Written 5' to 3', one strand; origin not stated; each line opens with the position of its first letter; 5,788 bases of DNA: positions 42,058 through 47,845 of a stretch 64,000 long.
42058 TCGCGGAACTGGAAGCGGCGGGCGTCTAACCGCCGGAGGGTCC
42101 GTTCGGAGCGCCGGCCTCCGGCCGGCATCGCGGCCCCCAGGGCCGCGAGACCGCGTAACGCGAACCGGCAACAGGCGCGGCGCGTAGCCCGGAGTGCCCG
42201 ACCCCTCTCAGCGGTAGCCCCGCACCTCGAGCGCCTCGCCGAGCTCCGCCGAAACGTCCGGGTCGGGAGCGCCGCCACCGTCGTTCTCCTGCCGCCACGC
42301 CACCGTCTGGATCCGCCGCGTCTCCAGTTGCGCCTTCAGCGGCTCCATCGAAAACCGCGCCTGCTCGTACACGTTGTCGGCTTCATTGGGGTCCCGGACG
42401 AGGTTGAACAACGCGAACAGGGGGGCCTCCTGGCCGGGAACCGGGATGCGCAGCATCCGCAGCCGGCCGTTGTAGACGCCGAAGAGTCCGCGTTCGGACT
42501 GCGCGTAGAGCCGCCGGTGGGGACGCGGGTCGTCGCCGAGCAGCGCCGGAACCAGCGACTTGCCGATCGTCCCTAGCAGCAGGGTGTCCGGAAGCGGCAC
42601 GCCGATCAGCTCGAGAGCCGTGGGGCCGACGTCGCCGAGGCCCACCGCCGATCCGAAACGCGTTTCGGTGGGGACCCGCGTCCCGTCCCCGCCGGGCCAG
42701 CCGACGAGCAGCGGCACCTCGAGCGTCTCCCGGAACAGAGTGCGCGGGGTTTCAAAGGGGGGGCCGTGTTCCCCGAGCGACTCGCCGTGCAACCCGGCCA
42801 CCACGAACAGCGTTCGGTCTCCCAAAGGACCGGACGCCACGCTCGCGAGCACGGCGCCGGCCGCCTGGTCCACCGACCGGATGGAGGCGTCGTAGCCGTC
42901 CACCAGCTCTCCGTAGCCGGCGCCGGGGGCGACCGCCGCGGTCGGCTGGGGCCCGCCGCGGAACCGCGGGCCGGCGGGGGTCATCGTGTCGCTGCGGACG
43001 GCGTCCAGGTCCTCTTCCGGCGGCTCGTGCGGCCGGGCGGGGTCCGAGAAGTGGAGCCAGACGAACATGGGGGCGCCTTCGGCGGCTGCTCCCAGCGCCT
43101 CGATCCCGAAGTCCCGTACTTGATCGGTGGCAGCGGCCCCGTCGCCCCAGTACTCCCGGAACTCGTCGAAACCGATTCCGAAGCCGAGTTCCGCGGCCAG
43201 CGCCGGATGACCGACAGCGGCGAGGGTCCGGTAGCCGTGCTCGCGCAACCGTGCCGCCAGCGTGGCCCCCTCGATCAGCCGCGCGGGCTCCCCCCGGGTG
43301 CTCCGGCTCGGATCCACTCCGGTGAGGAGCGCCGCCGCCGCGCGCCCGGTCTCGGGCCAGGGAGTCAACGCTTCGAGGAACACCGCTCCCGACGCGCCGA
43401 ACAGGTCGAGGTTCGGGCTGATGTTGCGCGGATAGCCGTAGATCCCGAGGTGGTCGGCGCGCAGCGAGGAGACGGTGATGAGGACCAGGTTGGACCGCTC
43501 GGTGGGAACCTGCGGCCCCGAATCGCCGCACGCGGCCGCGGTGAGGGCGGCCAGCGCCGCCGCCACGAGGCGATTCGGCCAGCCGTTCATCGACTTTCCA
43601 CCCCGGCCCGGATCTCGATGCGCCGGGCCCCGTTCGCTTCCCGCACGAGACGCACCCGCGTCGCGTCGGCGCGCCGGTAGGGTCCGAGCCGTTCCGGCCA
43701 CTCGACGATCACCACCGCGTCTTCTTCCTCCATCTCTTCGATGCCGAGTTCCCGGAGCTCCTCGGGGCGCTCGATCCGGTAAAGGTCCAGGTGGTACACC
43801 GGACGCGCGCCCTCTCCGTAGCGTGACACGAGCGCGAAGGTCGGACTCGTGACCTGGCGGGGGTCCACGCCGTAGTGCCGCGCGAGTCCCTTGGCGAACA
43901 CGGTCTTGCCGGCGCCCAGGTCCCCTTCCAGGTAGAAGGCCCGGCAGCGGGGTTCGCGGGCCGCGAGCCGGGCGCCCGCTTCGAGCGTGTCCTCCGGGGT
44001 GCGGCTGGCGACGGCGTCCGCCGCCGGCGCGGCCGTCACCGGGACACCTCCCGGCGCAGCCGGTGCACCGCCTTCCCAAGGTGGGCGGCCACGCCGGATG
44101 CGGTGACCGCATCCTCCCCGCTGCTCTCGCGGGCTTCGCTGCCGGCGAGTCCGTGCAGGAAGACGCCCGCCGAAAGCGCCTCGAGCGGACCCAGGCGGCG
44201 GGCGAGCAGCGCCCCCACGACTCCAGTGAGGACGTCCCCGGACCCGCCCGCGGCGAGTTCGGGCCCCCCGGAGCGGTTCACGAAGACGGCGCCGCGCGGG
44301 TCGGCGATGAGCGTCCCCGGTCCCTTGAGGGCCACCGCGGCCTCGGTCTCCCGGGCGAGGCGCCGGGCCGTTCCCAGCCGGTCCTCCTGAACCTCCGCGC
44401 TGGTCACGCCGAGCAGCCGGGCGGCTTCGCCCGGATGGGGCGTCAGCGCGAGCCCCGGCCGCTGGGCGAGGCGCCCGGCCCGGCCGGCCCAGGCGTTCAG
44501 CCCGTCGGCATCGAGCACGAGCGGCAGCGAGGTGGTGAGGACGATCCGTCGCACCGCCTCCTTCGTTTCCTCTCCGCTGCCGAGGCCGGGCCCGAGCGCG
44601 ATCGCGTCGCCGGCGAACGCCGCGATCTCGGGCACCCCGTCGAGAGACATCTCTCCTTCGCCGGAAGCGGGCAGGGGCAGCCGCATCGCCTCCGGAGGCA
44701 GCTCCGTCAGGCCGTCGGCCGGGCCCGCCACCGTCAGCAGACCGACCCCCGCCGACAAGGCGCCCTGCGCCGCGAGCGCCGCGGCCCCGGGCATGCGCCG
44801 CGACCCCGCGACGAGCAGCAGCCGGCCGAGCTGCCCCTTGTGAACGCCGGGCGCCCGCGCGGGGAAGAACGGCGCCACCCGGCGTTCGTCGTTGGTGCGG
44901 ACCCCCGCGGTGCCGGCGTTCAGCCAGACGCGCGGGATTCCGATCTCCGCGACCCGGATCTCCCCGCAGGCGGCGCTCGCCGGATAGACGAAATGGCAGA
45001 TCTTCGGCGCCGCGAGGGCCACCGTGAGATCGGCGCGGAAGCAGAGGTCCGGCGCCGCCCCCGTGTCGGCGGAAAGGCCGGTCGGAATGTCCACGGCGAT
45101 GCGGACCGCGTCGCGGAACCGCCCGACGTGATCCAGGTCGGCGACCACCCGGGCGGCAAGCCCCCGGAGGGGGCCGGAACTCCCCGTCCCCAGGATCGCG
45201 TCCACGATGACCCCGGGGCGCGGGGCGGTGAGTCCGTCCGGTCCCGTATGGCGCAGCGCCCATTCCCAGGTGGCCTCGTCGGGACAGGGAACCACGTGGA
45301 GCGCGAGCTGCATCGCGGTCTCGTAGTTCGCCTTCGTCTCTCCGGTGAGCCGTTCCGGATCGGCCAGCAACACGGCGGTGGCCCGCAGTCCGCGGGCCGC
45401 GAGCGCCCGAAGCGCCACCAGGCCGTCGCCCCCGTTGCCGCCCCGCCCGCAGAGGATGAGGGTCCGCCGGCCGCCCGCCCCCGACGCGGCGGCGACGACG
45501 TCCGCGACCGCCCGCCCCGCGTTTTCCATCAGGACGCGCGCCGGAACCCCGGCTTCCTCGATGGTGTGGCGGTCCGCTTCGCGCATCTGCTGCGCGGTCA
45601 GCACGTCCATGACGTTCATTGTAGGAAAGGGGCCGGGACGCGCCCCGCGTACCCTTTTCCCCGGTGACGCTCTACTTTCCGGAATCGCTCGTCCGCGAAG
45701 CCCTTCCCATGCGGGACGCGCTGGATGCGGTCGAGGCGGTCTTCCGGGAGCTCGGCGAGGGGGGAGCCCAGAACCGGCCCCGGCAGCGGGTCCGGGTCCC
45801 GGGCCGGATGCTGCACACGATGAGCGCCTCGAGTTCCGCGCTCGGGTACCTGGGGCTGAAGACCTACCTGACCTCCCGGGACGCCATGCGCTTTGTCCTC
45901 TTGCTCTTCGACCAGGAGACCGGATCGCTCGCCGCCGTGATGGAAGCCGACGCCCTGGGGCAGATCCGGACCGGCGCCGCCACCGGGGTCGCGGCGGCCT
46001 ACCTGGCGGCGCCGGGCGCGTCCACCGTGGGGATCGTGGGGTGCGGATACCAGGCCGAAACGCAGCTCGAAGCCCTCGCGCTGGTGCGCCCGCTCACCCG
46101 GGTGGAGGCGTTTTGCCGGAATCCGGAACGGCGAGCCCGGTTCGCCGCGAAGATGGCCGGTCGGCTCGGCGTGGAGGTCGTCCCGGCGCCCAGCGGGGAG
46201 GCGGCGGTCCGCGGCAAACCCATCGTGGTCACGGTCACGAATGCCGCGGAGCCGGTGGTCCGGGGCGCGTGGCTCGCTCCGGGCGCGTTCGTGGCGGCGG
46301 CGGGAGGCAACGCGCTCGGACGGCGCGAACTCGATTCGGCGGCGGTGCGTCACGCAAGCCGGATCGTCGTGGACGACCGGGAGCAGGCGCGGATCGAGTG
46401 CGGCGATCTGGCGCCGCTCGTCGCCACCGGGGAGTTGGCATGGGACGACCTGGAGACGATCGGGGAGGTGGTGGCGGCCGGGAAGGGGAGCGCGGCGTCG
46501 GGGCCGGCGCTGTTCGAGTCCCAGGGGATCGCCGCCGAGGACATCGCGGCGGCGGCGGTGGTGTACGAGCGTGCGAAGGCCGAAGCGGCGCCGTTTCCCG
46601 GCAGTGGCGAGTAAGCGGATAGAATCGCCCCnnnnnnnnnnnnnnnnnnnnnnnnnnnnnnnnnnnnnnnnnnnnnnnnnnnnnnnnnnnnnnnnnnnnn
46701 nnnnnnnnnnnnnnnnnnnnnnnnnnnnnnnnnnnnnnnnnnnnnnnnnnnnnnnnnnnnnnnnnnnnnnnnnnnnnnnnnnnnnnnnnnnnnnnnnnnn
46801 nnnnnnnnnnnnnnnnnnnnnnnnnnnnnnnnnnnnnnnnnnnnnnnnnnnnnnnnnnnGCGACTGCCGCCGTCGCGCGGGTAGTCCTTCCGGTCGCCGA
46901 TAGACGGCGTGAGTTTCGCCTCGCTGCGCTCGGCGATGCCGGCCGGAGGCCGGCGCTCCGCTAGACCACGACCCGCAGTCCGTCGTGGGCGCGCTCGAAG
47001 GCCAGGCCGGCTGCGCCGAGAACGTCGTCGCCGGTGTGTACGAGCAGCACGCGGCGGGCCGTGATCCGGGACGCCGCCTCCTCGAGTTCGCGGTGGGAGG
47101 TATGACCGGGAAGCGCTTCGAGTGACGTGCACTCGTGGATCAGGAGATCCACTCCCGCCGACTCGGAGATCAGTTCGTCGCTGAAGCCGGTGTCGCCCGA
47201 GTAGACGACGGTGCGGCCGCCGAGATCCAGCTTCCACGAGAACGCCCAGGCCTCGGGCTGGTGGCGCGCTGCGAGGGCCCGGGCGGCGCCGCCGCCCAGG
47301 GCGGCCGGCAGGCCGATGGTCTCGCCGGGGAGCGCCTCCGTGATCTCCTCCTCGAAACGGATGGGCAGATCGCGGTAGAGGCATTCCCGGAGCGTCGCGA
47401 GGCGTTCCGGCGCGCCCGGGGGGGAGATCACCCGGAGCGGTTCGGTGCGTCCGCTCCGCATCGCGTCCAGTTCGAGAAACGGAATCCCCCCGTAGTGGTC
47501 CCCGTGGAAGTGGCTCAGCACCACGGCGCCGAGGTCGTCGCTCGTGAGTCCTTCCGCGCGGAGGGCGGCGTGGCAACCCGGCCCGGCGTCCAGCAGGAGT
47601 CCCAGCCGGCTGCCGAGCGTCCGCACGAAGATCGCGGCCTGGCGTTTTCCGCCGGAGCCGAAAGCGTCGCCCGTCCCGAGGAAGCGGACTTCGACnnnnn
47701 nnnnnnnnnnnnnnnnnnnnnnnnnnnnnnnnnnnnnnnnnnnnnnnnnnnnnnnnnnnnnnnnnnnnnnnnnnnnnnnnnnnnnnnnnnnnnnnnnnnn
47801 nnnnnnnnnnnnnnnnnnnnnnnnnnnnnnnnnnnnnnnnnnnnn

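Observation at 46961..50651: Moco operon moeA-moaC extended by a LarE-like PP-loop ATPase and a zinc-ribbon MBL hydrolase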

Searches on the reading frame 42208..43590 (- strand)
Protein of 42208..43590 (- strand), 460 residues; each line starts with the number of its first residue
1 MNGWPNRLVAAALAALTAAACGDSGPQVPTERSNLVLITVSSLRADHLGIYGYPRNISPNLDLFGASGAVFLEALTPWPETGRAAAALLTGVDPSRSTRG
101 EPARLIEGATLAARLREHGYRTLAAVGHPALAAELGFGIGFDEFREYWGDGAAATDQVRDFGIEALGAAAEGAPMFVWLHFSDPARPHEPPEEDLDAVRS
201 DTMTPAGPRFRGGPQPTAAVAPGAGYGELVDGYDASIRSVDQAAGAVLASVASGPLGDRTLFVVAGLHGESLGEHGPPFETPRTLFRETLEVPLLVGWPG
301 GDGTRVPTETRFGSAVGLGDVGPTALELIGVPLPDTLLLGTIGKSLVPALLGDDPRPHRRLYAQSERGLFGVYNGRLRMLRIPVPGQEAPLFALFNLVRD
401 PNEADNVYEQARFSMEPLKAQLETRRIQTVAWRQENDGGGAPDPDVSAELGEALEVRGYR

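Call 57: search_protein_families(library=pfam, proteins=[window:42208-43590:-], max_evalue=0.00001)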
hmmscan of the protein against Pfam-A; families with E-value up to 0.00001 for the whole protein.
window:42208-43590:- (460 aa): 2 families
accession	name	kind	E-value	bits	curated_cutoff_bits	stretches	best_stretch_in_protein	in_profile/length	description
PF00884.28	Sulfatase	-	9.5e-24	84.7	25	1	34-331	2-301/301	Sulfatase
PF16347.10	SGSH_C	-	3.2e-07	31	29.3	1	273-424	1-146/154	N-sulphoglucosamine sulphohydrolase, C-terminal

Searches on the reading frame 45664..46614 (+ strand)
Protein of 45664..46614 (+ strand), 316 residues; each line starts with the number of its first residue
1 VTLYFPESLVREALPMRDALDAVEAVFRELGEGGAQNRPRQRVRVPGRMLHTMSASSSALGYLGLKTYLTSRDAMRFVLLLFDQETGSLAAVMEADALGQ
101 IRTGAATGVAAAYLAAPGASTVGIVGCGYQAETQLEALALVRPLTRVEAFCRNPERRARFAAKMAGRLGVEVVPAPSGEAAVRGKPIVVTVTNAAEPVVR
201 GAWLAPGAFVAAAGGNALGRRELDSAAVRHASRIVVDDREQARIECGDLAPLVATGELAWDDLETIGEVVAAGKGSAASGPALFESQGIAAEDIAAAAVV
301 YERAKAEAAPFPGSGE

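Call 43: search_solved_structures(query=window:45664-46614:+, max_evalue=0.00001, show_alignments=0)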
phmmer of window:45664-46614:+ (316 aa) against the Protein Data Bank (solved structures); distinct sequences matched with E-value up to 0.00001: 14.
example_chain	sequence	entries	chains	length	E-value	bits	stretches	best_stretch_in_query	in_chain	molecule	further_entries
1omo_A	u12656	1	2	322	7.3e-40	140.3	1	3-306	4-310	alanine dehydrogenase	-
1vll_A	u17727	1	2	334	8.4e-40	140.1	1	3-306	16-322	alanine dehydrogenase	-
6t3e_A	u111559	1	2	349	1.3e-38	136.2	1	9-305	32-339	DELTA1-pyrroline-2-carboxylate reductase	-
4bv8_A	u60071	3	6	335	7.1e-30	107.5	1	74-303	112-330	THIOMORPHOLINE-CARBOXYLATE DEHYDROGENASE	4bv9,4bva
3hdj_A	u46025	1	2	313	8e-30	107.4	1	3-308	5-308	Probable ornithine cyclodeaminase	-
2i99_A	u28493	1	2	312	7.8e-27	97.6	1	76-302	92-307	Mu-crystallin homolog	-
6rqa_A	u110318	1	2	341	9.1e-25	90.8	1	17-307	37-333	iminosuccinate reductase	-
5yu0_A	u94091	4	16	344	9.5e-20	74.3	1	79-304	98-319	Lysine cyclodeaminase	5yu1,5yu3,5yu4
5gzi_B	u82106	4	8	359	1.1e-19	74.1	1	79-304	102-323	Lysine cyclodeaminase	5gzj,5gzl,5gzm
4m54_A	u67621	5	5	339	7e-19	71.5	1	75-306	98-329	Putative ornithine cyclodeaminase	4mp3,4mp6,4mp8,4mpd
1u7h_A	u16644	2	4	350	3.8e-15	59.2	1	75-305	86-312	ornithine cyclodeaminase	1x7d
7rbp_A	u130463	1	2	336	2e-12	50.3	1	76-303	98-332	Ornithine cyclodeaminase/mu-crystallin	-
8j1c_A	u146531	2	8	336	2.8e-12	49.8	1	8-303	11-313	Ornithine cyclodeaminase family protein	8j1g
7cxs_B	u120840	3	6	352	6.3e-09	38.8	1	80-215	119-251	CmnK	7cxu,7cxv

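Call 44: search_protein_families(library=ncbifam, proteins=[window:45664-46614:+], max_evalue=1)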
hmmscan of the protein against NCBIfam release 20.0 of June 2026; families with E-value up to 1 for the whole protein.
window:45664-46614:+ (316 aa): 14 families
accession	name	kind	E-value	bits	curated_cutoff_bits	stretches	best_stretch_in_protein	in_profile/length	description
NF005011.0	PRK06407.1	subfamily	1.1e-54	185.7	337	1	3-301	3-296/302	ornithine cyclodeaminase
TIGR02371.1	ala_DH_arch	equivalog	5.4e-52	176.9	409.15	1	4-307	4-316/325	alanine dehydrogenase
NF006379.0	PRK08618.1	equivalog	1e-48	166.4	417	1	10-307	9-318/326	ornithine cyclodeaminase family protein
NF006141.0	PRK08291.1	equivalog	1.7e-40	139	408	1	78-308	90-323/330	cyclodeaminase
NF045643.1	ImmsucRedBhcD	equivalog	2.8e-37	128.8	500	1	5-308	4-314/321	iminosuccinate reductase BhcD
NF004793.0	PRK06141.1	equivalog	1e-36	126.5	322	1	73-305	79-312/314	bifunctional Delta(1)-pyrroline-2-carboxylate/Delta(1)-piperideine-2-carboxylate reductase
TIGR02992.1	ectoine_eutC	equivalog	4e-33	114.9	471.65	1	78-307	87-319/326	ectoine utilization protein EutC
NF005603.0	PRK07340.1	equivalog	7.2e-32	110.8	266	1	12-305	14-304/307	delta(1)-pyrroline-2-carboxylate reductase family protein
TIGR03944.1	dehyd_SbnB_fam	equivalog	2.7e-29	102.2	326.9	1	78-308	90-319/327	2,3-diaminopropionate biosynthesis protein SbnB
NF005296.0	PRK06823.1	equivalog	2.1e-26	92.6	438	1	78-304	86-313/315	ornithine cyclodeaminase family protein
NF005762.1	PRK07589.1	equivalog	1e-25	90.5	350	1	81-307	90-312/334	ornithine cyclodeaminase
NF045512.1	PyrPipCarbRedLhpI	equivalog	2.5e-23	82.7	400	1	12-302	10-295/298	bifunctional Delta(1)-pyrroline-2-carboxylate/Delta(1)-piperideine-2-carboxylate reductase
NF004848.0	PRK06199.1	subfamily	8.5e-22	77.7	362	1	78-306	114-363/379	tyramine oxidase subunit B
NF000744.0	PRK00045.1-3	equivalog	0.094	11.5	429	1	118-202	184-268/447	glutamyl-tRNA reductase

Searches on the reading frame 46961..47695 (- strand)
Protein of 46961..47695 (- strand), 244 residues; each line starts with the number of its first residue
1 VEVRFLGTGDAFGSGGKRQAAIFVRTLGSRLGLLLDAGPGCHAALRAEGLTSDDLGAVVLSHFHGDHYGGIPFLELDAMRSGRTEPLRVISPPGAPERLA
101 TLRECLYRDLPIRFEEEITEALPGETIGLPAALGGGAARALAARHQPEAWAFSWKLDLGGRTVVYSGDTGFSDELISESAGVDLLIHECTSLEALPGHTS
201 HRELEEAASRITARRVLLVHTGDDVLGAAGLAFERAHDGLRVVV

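Call 44: search_protein_families(library=ncbifam, proteins=[window:46961-47695:-], max_evalue=1)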
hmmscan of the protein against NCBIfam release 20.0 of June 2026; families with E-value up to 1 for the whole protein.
window:46961-47695:- (244 aa): 27 families (the best 25 are shown)
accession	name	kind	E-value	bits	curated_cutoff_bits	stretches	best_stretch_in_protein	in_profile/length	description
NF000801.0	PRK00055.1-3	equivalog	1.9e-23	83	252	2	2-121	3-119/307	ribonuclease Z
TIGR02651.1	RNase_Z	equivalog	3.7e-23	82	292.95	2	2-115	1-112/302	ribonuclease Z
NF041257.1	GntH_guanitoxin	equivalog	6e-21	74.7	333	2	3-101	15-115/374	guanitoxin biosynthesis MBL fold metallo-hydrolase GntH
NF000806.0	PRK00055.2-4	equivalog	1.8e-12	47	363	1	1-189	2-197/280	ribonuclease Z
NF041851.1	cyc_nuc_deg_phdiest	equivalog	3e-11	43.2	400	2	136-221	132-221/253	cyclic nucleotide-degrading phosphodiesterase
NF000800.0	PRK00055.1-1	equivalog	1.2e-10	40.9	398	2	2-101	2-103/305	ribonuclease Z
TIGR02649.1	true_RNase_BN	exception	4.7e-10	39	563.7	2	4-116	3-119/304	ribonuclease BN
NF000805.0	PRK00055.2-3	equivalog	2.5e-07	30.2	416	1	31-73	32-74/307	ribonuclease Z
NF047925.1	pyridox_lacton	equivalog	0.00035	20.4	325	1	43-75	77-109/268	4-pyridoxolactonase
NF047979.1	lactonase_AidB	equivalog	0.00035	19.9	360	1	42-70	81-109/271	AidB family quorum-quenching N-acyl homoserine lactonase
NF038231.1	MBL_Geo_Pelo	equivalog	0.00083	19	360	1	33-228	46-230/250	GPMC system MBL fold metallohydrolase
NF002553.0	PRK02113.1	equivalog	0.001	18.5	386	1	20-72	36-84/252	MBL fold metallo-hydrolase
NF045700.1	AHLLactAttM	equivalog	0.0011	18.6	390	1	35-71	74-110/257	AttM family quorum-quenching N-acyl homoserine lactonase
TIGR03675.1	arCOG00543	equivalog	0.0013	17.1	580.2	1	19-74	188-248/631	beta-CASP ribonuclease aCPSF1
NF002558.0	PRK02126.1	subfamily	0.0029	16.6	315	1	21-99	18-90/345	ribonuclease Z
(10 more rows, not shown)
